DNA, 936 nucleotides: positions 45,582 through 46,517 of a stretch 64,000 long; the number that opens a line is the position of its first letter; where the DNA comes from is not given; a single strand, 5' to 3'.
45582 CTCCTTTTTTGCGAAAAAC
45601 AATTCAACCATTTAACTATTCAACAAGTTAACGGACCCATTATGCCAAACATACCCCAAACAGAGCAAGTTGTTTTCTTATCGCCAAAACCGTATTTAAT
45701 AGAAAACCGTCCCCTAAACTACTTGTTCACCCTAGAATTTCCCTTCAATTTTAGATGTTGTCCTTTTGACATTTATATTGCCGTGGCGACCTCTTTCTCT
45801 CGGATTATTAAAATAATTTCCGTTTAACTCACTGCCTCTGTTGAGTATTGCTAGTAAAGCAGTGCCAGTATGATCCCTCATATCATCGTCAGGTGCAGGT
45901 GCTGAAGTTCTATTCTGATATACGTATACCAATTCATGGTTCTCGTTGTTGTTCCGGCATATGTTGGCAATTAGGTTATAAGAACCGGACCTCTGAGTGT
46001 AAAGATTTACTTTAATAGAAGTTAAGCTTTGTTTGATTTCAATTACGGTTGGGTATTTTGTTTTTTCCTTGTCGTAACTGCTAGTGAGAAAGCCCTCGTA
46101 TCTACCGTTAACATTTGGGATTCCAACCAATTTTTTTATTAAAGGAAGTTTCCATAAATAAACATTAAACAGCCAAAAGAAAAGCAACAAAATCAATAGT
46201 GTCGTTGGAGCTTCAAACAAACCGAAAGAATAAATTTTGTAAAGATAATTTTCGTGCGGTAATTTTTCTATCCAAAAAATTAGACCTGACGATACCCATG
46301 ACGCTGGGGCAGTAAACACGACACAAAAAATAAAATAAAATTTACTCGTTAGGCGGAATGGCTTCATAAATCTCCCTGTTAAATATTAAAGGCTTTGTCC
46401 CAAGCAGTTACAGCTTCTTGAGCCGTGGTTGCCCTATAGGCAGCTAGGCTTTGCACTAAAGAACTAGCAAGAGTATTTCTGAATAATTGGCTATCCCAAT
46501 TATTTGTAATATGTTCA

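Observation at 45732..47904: Minimal CBASS-like operon (SMODS cyclase plus 2TM/beta-rich effector) placed directly behind a LexA-type S24 self-cleaving repressor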

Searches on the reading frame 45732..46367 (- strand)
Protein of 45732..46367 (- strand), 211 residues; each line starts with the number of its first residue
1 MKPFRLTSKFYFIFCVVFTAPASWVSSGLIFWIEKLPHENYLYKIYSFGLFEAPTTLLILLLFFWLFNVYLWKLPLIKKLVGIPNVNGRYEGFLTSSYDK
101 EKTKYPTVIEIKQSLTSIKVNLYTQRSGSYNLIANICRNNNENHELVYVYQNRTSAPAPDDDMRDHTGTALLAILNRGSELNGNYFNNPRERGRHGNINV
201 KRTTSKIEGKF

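Call 3: search_protein_families(library=pfam, proteins=[window:45732-46367:-], max_evalue=0.01)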
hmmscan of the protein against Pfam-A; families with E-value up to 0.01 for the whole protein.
window:45732-46367:- (211 aa): 1 family
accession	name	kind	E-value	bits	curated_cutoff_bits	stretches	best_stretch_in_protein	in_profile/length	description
PF18153.7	Cap15_CD_rec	-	4.6e-23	82.3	31.2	1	83-202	3-122/122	Cap15, cyclic dinucleotide receptor domain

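Call 4: search_protein_families(library=padloc, proteins=[window:45732-46367:-], max_evalue=0.01)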
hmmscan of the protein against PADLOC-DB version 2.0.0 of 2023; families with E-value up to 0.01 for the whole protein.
window:45732-46367:- (211 aa): 16 families
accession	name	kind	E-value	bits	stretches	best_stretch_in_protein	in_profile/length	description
PDLC00705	Effector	-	2.1e-48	162.9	1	1-205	1-202/203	2TM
PDLC00703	Effector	-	2.6e-39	133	1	50-210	43-203/204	2TM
PDLC00702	Effector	-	5.9e-33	112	1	29-208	23-201/211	2TM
PDLC00686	Effector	-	2.2e-29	100.5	1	36-203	41-207/209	2TM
PDLC00694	Effector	-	1.2e-27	94.7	1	39-208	25-195/208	2TM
PDLC00708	Effector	-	4.5e-27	92.8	1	39-197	40-186/191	2TM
PDLC00697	Effector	-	1.8e-19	68.1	1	57-203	43-205/207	2TM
PDLC00704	Effector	-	1.7e-17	61.6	1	59-207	53-205/207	2TM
PDLC00714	Effector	-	2.1e-16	58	1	60-207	46-197/200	2TM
PDLC00669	Effector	-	5.7e-16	56.7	1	47-201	36-196/206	2TM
PDLC00671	Effector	-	2.2e-15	55.1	1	55-189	49-205/223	2TM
PDLC00673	Effector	-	1.5e-14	51.9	1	64-189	49-181/214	2TM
PDLC00683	Effector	-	2.2e-14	51.6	1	53-201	39-178/185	2TM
PDLC00682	Effector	-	6.7e-11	40.3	1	54-189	55-200/218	2TM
PDLC00674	Effector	-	4e-10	37.5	1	100-205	119-230/246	2TM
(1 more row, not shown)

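Call 8: search_protein_families(library=ncbifam, proteins=[window:45732-46367:-], max_evalue=0.01)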
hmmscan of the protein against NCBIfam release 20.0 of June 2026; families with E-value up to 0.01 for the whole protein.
window:45732-46367:- (211 aa): 0 families

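Call 58: search_solved_structures(query=window:45732-46367:-, max_evalue=0.01)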
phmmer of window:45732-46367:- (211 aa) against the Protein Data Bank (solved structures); distinct sequences matched with E-value up to 0.01: 1.
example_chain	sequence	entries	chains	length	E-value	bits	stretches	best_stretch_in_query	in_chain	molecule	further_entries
7n34_A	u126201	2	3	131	5.8e-05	26.1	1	72-202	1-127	Cap15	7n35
